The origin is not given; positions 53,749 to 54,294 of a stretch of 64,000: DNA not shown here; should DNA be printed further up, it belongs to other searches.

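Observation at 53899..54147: Phage-encoded HPr-fold protein of the Crh type (His15 absent, Ser46 retained)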

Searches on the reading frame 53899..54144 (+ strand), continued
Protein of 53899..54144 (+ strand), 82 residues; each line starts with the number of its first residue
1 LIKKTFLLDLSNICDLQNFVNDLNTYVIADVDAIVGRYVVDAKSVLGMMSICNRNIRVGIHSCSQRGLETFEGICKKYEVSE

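Call 40: find_homologous_proteins(query=A2, max_evalue=0.001)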
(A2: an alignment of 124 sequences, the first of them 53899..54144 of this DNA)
Query A2 (124 sequences) (82 aa, profile of the alignment): 7944 proteins with E <= 0.001 among 8000 candidates; the best 120 are listed.
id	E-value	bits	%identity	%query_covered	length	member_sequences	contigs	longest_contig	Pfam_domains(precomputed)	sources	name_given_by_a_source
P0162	3.0e-28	115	39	91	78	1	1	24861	PF00381.25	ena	-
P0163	6.2e-28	114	45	91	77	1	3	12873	PF00381.25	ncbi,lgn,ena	-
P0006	8.4e-28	114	71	98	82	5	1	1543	-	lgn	-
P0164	9.9e-28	114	41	85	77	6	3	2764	PF00381.25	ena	-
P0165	1.2e-27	113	37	94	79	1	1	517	PF00381.25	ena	-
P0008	1.2e-27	113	68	100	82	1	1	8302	-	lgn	-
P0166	1.5e-27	113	38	91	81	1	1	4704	PF00381.25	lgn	-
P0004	1.9e-27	113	71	98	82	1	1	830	-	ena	-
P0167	1.9e-27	113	41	91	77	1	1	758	PF00381.25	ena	-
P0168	3.8e-27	112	43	91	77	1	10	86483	PF00381.25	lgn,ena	-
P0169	4.2e-27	112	45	85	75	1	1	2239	PF00381.25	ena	-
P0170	5.1e-27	111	43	91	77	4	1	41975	PF00381.25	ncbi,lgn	-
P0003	5.4e-27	111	76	98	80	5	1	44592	-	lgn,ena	-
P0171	6.2e-27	111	33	94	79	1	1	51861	-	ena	-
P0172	6.7e-27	111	38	94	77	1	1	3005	-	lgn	-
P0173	6.7e-27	111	43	91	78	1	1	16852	PF00381.25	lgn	-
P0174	6.9e-27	111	52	72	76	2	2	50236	PF00381.25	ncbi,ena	-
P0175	7.0e-27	111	48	72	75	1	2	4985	PF00381.25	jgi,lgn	jgi:phosphocarrier protein HPr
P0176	7.1e-27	111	43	91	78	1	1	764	PF00381.25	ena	-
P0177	7.1e-27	111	45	91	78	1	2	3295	PF00381.25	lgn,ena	-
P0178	7.2e-27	111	41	89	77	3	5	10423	PF00381.25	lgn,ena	-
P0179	7.3e-27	111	45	72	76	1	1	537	PF00381.25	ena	-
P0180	8.2e-27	111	40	72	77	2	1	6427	PF00381.25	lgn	-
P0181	8.4e-27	111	45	91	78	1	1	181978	PF00381.25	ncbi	-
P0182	8.8e-27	111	50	80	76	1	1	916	PF00381.25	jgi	jgi:phosphocarrier protein HPr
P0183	9.4e-27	111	50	72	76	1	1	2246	PF00381.25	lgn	-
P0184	9.5e-27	111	45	89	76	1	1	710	PF00381.25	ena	-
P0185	9.9e-27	111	37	91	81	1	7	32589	PF00381.25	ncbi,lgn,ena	-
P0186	1.0e-26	111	42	91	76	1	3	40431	PF00381.25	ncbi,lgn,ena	-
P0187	1.1e-26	110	42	94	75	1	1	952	PF00381.25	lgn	-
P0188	1.1e-26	110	45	72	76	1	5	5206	PF00381.25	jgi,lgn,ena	jgi:phosphotransferase system HPr-like phosphotransfer protein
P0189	1.2e-26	110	38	93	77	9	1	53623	PF00381.25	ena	-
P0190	1.2e-26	110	44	83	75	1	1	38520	PF00381.25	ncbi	-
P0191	1.3e-26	110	44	94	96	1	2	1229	PF00381.25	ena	-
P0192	1.3e-26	110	47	72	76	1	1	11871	PF00381.25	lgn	-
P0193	1.3e-26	110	50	65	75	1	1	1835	PF00381.25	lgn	-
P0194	1.4e-26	110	48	72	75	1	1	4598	PF00381.25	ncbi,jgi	jgi:phosphocarrier protein HPr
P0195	1.4e-26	110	41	94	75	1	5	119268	PF00381.25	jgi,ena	-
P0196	1.4e-26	110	42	94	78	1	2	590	PF00381.25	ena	-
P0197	1.4e-26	110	50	72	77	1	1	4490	PF00381.25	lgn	-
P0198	1.4e-26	110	36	94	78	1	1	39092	PF00381.25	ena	-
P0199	1.5e-26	110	48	76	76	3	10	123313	PF00381.25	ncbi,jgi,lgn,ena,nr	ncbi:MAG: HPr family phosphocarrier protein [Ruminococcaceae bacterium]|nr:HPr family phosphocarrier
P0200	1.6e-26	110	42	94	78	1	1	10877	PF00381.25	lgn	-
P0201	1.6e-26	110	45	72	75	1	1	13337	PF00381.25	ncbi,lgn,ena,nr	ncbi:MAG: HPr family phosphocarrier protein [Clostridiaceae bacterium]|nr:HPr family phosphocarrier 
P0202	1.6e-26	110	38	94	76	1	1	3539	PF00381.25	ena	-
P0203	1.7e-26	110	42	94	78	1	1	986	PF00381.25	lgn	-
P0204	1.7e-26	110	41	85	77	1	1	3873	PF00381.25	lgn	-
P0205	1.9e-26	110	46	76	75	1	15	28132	PF00381.25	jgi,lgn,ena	jgi:phosphotransferase system HPr-like phosphotransfer protein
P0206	1.9e-26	110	48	65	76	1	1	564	PF00381.25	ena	-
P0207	2.0e-26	110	47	91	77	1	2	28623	PF00381.25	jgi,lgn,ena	-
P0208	2.0e-26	110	46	87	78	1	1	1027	PF00381.25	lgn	-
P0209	2.1e-26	110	44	71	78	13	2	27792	PF00381.25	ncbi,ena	-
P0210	2.2e-26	109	50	72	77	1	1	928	PF00381.25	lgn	-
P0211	2.2e-26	109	47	71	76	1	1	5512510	PF00381.25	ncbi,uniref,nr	ncbi:HPr family phosphocarrier protein [Petroclostridium sp. X23]|uniref:HPr family phosphocarrier p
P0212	2.3e-26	109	35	96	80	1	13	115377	PF00381.25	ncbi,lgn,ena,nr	ncbi:MAG: HPr family phosphocarrier protein [Lachnospira sp.]|nr:HPr family phosphocarrier protein [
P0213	2.3e-26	109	47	72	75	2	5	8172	PF00381.25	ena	-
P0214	2.3e-26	109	41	94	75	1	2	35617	PF00381.25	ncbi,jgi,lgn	jgi:phosphocarrier protein HPr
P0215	2.3e-26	109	45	84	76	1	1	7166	PF00381.25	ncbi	-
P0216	2.4e-26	109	41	94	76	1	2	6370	PF00381.25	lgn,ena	-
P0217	2.4e-26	109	47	72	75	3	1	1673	PF00381.25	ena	-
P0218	2.4e-26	109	45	72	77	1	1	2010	PF00381.25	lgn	-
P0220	2.5e-26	109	45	72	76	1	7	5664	PF00381.25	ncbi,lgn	-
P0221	2.6e-26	109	47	72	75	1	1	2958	PF00381.25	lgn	-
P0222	2.7e-26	109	37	91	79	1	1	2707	PF00381.25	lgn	-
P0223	2.7e-26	109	46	65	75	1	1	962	PF00381.25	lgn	-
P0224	2.7e-26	109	44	83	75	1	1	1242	PF00381.25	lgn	-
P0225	2.7e-26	109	45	72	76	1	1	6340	PF00381.25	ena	-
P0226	2.8e-26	109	48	72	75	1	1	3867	PF00381.25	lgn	-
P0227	2.8e-26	109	45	91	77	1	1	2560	PF00381.25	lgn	-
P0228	2.8e-26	109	38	72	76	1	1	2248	PF00381.25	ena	-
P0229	2.9e-26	109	39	95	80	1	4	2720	PF00381.25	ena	-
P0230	2.9e-26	109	45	72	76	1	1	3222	PF00381.25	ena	-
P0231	3.0e-26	109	50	72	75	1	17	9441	PF00381.25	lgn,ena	-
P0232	3.0e-26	109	50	72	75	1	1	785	PF00381.25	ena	-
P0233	3.0e-26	109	48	72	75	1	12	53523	PF00381.25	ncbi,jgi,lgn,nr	ncbi:MAG: phosphocarrier protein HPr [Clostridiales bacterium]|jgi:phosphotransferase system HPr-lik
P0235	3.0e-26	109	48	65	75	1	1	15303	PF00381.25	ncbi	-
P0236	3.1e-26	109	46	76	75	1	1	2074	PF00381.25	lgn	-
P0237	3.1e-26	109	38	94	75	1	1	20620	PF00381.25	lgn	-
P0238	3.1e-26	109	45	72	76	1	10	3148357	PF00381.25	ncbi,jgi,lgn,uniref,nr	ncbi:phosphotransferase system, phosphocarrier protein HPr [Thermoclostridium stercorarium subsp. st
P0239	3.1e-26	109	49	73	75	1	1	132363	PF00381.25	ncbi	-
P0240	3.2e-26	109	-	-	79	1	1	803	PF00381.25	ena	-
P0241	3.3e-26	109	43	94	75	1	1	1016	PF00381.25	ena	-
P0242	3.3e-26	109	52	72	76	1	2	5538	PF00381.25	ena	-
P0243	3.3e-26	109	45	76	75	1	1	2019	PF00381.25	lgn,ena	-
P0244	3.3e-26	109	47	72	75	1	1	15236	PF00381.25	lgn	-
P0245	3.3e-26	109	41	90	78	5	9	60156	PF00381.25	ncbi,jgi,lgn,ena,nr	ncbi:MAG: HPr family phosphocarrier protein [Ruminococcaceae bacterium]|nr:HPr family phosphocarrier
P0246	3.4e-26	109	50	72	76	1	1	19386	PF00381.25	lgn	-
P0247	3.4e-26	109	35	99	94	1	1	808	PF00381.25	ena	-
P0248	3.6e-26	109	45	78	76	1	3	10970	PF00381.25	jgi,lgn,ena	-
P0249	3.6e-26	109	47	72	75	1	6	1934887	PF00381.25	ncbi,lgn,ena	-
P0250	3.6e-26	109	45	72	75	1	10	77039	PF00381.25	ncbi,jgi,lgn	jgi:phosphotransferase system HPr-like phosphotransfer protein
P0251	3.6e-26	109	47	72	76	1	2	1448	PF00381.25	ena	-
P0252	3.7e-26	109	46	71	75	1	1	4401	PF00381.25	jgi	-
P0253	3.7e-26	109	43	91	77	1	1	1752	PF00381.25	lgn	-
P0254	3.8e-26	109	36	90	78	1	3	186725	PF00381.25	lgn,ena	-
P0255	3.8e-26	109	38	94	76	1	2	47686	PF00381.25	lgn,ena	-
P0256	3.8e-26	109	46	71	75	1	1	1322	PF00381.25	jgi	jgi:phosphocarrier protein HPr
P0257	3.9e-26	109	50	72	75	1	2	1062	PF00381.25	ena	-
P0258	3.9e-26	109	46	78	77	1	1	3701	PF00381.25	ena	-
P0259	3.9e-26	109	50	72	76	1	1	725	PF00381.25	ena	-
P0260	4.0e-26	109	-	-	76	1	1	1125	PF00381.25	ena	-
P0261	4.0e-26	109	52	72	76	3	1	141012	PF00381.25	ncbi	-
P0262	4.0e-26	109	48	78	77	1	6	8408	PF00381.25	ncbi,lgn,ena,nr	ncbi:MAG: HPr family phosphocarrier protein [Clostridia bacterium]|nr:HPr family phosphocarrier prot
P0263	4.0e-26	109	46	76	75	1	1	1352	PF00381.25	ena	-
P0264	4.1e-26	109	42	89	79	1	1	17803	PF00381.25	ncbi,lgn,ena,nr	ncbi:MAG TPA: serine kinase [Clostridiales bacterium]|nr:serine kinase [Clostridiales bacterium]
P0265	4.2e-26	109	44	87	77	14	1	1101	PF00381.25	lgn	-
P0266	4.2e-26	109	51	71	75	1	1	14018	PF00381.25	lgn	-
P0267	4.2e-26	109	43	91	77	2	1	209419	PF00381.25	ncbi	-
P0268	4.4e-26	108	48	72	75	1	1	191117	PF00381.25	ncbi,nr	ncbi:MAG: HPr family phosphocarrier protein [Clostridia bacterium]|nr:HPr family phosphocarrier prot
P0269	4.5e-26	108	40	94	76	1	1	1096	PF00381.25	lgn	-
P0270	4.5e-26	108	48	78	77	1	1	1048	PF00381.25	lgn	-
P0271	4.6e-26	108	48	72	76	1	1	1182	PF00381.25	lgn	-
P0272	4.6e-26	108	48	72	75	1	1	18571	PF00381.25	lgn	-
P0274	4.7e-26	108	38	94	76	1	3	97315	PF00381.25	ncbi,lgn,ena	-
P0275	4.7e-26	108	47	72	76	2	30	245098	PF00381.25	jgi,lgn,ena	-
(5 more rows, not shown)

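Call 41: search_dna_similar(query=window:53899-54144:+, collection=phages, mode=protein, max_evalue=0.01, max_rows=40)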
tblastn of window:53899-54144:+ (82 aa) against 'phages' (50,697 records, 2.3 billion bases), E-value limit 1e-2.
No match.

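Call 42: search_protein_families(library=ncbifam, alignment_id=A3, max_evalue=0.01)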
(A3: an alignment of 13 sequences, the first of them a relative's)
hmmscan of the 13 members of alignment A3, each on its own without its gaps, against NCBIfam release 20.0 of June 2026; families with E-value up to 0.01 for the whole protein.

A. member 1, P0081 (76 aa): 4 families
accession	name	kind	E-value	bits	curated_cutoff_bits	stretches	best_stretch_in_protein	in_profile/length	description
NF010354.0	PRK13782.1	equivalog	2.7e-07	30.5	123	1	17-75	22-82/85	HPr family phosphocarrier protein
NF010352.0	PRK13780.1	equivalog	0.00011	22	110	1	17-70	22-77/88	phosphocarrier protein HPr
TIGR01003.1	PTS_HPr_family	subfamily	0.00021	21.2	47.9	1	17-73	22-80/82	HPr family phosphocarrier protein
NF041319.1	PTS-HPr_Halo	equivalog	0.00037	20.9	140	1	16-71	20-80/87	phosphocarrier protein HPr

B. families by the number of members that match (of 13 scanned): 4 families
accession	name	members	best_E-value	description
NF010354.0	PRK13782.1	13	2.7e-07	HPr family phosphocarrier protein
TIGR01003.1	PTS_HPr_family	13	4.6e-06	HPr family phosphocarrier protein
NF010352.0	PRK13780.1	12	7.1e-07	phosphocarrier protein HPr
NF041319.1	PTS-HPr_Halo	4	0.00037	phosphocarrier protein HPr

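Call 45: find_related_loci(query=A3, collection=viral_contigs, flank=5000)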
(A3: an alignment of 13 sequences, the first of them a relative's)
Query A3 (76 aa) in viral_contigs; peptide patterns used: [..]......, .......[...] (x = any residue, [..] = any of these).
200 stretches matched a pattern; 151 encode a relative of the query (tblastn E <= 1e-3); the best 80 are kept; 80 distinct loci.
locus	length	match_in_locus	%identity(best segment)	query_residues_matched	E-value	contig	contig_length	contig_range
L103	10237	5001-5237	51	1-76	8e-20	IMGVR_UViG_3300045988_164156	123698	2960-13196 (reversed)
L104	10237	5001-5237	51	1-76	9e-20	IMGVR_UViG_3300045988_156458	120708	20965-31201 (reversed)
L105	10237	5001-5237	51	1-76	9e-20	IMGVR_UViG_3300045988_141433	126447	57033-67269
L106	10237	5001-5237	51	1-76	9e-20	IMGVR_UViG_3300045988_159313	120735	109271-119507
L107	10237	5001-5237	51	1-76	9e-20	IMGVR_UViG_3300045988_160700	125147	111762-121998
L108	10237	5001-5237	51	1-76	9e-20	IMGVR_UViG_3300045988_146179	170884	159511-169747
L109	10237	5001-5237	51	1-76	9e-20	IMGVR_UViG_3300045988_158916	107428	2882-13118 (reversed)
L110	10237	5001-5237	51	1-76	9e-20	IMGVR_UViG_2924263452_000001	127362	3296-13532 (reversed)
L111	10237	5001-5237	51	1-76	9e-20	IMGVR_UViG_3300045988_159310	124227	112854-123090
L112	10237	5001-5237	51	1-76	9e-20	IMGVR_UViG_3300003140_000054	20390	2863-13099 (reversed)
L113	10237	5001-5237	51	1-76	3e-19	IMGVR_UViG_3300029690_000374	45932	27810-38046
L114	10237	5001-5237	52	1-76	8e-19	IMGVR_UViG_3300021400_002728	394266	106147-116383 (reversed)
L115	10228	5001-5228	50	4-76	4e-18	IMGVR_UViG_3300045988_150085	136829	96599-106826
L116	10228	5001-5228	50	4-76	5e-18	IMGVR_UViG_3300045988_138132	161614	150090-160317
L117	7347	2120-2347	50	4-76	5e-18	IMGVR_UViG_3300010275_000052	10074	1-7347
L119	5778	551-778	50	4-76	4e-18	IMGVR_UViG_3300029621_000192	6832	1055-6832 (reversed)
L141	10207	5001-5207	49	5-73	5e-15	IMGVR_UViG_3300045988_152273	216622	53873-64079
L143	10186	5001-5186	42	1-62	1e-14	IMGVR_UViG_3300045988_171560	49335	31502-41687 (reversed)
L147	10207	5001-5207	46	5-73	3e-14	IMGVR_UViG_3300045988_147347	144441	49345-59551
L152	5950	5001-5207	46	5-73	3e-14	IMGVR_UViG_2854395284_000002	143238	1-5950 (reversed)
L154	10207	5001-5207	46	5-73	4e-14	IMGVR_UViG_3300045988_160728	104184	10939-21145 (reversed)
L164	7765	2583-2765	39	8-68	2e-13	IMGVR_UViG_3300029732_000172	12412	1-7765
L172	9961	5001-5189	44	2-63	7e-13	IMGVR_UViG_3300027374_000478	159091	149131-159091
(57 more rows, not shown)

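Call 74: search_protein_families(library=pfam, proteins=[L024:3179-4477:-, L154:5185-5847:+, L152:3334-4014:+, L141:3029-3304:+, L164:1823-2353:+, L119:771-1628:+, L110:6098-6604:+, L108:4275-4757:+], max_evalue=0.001)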
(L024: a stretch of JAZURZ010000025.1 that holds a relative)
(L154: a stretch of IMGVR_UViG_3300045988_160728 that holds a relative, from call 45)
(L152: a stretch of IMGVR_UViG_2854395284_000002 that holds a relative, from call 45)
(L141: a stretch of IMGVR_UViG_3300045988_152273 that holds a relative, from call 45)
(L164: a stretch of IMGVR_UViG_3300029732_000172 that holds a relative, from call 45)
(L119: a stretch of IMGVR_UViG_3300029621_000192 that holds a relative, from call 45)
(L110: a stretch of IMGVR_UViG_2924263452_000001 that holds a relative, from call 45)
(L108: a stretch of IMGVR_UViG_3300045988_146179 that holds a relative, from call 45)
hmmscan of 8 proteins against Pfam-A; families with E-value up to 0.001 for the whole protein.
L024:3179-4477:- (432 aa): 2 families
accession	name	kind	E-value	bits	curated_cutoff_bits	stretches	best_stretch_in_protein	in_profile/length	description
PF04055.27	Radical_SAM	-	1.2e-30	107.3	29.5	1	145-316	1-166/166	Radical SAM superfamily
PF00919.26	UPF0004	-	3.4e-29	101.2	27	1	2-97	1-98/98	Uncharacterized protein family UPF0004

L154:5185-5847:+ (221 aa): 1 family
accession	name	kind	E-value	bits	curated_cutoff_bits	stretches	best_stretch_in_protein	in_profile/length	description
PF08239.17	SH3_3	-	1.6e-07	31.8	27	1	51-102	2-54/54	Bacterial SH3 domain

L152:3334-4014:+ (227 aa): 0 families

L141:3029-3304:+ (92 aa): 0 families

L164:1823-2353:+ (177 aa): 1 family
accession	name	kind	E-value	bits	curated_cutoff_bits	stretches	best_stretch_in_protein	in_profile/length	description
PF00692.24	dUTPase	-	6.2e-19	68.5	22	1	46-172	4-127/129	dUTPase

L119:771-1628:+ (286 aa): 2 families
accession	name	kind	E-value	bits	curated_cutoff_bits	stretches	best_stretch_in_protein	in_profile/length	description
PF00303.24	Thymidylat_synt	-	1.1e-59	202.2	24.3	1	16-282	6-262/266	Thymidylate synthase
PF18474.7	DUF5614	-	0.00048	20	25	0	158-207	126-172/221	Family of unknown function (DUF5614)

L110:6098-6604:+ (169 aa): 1 family
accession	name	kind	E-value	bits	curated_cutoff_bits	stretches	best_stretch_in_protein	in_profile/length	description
PF00186.24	DHFR_1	-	5.7e-44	150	25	1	1-166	1-158/159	Dihydrofolate reductase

L108:4275-4757:+ (161 aa): 1 family
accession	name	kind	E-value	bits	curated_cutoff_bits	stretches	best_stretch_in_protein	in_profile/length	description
PF10686.14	YAcAr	-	6e-11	42.4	28.2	1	2-88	1-64/66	YspA, cpYpsA-related SLOG family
